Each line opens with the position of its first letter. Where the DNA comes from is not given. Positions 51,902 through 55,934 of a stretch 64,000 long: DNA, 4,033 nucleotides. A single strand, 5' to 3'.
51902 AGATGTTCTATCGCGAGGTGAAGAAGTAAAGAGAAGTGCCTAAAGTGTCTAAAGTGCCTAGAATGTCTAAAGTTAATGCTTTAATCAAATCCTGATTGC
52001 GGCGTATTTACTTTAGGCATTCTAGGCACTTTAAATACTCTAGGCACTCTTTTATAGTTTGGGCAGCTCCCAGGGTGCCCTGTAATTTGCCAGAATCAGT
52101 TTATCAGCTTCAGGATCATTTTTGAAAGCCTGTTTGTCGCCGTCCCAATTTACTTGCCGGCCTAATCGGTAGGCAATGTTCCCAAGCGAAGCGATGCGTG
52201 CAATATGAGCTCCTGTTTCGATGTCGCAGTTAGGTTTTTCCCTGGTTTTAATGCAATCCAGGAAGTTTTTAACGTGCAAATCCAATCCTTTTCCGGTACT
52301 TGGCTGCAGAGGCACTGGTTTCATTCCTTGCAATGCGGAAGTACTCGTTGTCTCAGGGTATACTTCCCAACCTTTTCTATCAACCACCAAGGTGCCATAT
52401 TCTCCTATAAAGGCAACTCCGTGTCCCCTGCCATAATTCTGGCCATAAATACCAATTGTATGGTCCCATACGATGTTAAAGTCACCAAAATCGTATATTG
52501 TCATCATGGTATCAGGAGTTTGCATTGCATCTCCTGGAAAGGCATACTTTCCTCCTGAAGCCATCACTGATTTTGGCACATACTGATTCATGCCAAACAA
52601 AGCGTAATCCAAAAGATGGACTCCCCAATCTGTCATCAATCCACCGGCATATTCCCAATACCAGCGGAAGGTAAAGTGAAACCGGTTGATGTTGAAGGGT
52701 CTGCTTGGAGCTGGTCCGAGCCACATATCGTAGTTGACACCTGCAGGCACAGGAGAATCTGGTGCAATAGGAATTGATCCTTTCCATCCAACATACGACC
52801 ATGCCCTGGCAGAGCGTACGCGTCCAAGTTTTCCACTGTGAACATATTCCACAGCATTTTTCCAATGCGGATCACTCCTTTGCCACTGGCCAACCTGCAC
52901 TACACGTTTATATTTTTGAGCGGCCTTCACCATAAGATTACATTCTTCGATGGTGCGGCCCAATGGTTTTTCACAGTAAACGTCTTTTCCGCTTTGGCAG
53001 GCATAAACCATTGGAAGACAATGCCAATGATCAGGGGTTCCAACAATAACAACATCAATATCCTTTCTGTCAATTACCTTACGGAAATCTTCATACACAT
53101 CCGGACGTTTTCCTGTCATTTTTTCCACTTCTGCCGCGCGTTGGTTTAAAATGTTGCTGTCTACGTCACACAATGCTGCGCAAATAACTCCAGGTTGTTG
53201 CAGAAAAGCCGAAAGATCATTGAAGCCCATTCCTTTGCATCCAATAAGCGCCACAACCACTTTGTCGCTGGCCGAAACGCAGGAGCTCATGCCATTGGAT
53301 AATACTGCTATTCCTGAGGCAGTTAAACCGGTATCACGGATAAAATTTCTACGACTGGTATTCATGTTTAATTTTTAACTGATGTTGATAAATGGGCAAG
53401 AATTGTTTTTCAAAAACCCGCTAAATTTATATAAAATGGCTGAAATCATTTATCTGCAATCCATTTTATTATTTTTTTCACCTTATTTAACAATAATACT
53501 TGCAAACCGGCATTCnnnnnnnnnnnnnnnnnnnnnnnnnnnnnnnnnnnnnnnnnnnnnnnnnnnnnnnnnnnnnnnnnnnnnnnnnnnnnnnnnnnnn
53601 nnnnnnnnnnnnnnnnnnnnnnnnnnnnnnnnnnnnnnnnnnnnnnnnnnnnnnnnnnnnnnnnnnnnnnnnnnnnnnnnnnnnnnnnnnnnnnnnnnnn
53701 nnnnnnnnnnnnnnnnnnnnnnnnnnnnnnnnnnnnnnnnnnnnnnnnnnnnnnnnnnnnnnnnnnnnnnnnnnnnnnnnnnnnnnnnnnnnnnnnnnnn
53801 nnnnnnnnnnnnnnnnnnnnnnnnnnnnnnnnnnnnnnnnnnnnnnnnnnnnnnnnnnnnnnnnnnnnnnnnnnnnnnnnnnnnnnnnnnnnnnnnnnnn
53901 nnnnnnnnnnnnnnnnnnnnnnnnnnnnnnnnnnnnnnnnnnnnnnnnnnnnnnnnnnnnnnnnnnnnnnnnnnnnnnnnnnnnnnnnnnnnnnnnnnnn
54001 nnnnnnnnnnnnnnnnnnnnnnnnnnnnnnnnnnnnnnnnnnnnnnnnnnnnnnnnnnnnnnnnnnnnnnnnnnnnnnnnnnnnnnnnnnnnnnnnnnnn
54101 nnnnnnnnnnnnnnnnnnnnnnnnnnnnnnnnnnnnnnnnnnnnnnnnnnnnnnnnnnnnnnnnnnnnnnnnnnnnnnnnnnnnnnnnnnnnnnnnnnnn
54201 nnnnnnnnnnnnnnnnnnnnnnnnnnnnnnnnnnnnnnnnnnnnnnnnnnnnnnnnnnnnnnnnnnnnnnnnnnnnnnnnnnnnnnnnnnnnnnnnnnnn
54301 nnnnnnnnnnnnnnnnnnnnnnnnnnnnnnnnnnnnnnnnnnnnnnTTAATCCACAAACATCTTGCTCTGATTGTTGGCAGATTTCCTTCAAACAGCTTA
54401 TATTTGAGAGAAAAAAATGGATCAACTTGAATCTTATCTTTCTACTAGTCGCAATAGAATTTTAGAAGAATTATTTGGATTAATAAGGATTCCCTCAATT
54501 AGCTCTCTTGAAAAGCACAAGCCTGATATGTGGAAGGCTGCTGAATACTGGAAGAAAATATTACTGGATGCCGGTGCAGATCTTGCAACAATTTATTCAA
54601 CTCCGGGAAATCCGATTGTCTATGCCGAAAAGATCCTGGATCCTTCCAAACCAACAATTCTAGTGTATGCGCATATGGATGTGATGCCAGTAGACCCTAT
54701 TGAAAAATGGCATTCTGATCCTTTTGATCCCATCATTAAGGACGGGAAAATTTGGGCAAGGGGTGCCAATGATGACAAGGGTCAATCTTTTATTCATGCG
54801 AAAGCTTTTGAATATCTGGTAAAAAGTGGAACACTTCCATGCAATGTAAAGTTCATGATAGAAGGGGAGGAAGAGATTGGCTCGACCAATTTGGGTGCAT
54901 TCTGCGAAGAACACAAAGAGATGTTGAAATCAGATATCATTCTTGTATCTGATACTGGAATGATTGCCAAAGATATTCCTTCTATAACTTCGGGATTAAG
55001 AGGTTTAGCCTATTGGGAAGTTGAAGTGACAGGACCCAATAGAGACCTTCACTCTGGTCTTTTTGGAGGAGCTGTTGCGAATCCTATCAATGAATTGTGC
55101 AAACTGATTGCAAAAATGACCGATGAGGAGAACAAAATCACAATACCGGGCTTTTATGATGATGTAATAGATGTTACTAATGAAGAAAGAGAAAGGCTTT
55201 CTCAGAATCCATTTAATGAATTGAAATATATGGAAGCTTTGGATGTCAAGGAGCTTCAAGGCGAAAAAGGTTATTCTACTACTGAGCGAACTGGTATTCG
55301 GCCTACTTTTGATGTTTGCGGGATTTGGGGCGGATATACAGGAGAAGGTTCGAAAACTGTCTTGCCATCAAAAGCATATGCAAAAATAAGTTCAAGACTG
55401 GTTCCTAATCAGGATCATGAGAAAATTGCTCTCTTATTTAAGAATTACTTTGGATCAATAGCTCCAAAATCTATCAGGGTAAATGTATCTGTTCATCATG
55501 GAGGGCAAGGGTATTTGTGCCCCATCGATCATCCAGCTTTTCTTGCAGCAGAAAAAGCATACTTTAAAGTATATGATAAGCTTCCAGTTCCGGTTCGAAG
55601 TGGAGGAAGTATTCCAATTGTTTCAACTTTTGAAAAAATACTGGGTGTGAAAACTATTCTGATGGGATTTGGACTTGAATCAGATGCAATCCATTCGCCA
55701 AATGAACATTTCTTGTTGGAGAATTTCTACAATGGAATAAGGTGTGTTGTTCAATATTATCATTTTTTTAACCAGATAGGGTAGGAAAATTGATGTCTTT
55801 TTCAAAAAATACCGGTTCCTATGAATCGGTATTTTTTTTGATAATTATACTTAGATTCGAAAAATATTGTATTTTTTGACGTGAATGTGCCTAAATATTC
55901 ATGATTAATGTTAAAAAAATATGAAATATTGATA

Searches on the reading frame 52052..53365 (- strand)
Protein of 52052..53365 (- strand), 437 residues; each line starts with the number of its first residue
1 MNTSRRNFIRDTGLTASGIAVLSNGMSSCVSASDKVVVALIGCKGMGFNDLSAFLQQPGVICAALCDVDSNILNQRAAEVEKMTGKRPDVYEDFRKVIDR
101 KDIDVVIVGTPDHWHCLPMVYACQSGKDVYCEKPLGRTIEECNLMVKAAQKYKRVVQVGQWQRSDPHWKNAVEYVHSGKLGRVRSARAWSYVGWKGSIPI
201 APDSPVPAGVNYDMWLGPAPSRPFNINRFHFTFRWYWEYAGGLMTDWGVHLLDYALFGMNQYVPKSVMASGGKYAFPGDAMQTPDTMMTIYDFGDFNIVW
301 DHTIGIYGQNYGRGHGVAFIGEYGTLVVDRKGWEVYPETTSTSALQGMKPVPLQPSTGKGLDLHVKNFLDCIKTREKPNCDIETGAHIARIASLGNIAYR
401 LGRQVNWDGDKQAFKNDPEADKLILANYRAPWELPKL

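Call 34: search_protein_families(library=pfam, proteins=[window:52052-53365:-], max_evalue=0.00001)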
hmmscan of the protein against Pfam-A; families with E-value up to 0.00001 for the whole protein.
window:52052-53365:- (437 aa): 3 families
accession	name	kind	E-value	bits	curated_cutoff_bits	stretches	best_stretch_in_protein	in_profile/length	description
PF19051.5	GFO_IDH_MocA_C2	-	2.2e-30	106.5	23.3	2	189-267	33-111/254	Oxidoreductase family, C-terminal alpha/beta domain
PF01408.29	GFO_IDH_MocA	-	2.5e-16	60.9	24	1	38-159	3-119/120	Oxidoreductase family, NAD-binding Rossmann fold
PF22725.1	GFO_IDH_MocA_C3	-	2.1e-08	34.7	27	1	232-295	34-94/124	GFO/IDH/MocA C-terminal domain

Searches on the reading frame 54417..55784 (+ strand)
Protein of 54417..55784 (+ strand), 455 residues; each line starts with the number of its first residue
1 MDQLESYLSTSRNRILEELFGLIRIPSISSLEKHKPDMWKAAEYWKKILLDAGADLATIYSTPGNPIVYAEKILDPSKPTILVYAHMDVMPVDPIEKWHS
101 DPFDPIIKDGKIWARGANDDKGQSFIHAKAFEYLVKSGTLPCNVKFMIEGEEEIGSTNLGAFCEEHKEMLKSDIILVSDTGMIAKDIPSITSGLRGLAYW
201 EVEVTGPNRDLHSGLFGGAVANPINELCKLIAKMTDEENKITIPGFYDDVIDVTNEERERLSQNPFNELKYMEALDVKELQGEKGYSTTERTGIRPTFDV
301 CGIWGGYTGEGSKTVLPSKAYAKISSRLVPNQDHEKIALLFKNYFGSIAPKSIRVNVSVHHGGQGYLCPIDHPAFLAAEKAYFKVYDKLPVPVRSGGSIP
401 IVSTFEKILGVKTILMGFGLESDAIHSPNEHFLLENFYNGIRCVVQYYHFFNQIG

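Call 34: search_protein_families(library=pfam, proteins=[window:54417-55784:+], max_evalue=0.00001)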
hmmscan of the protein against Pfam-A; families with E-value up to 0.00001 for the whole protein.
window:54417-55784:+ (455 aa): 2 families
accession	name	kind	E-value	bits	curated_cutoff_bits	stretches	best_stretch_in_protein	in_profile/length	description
PF01546.33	Peptidase_M20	-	2.6e-31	109.6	24.6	1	82-447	1-203/206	Peptidase family M20/M25/M40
PF07687.19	M20_dimer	-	2.4e-18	66.5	21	1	193-351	2-105/107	Peptidase dimerisation domain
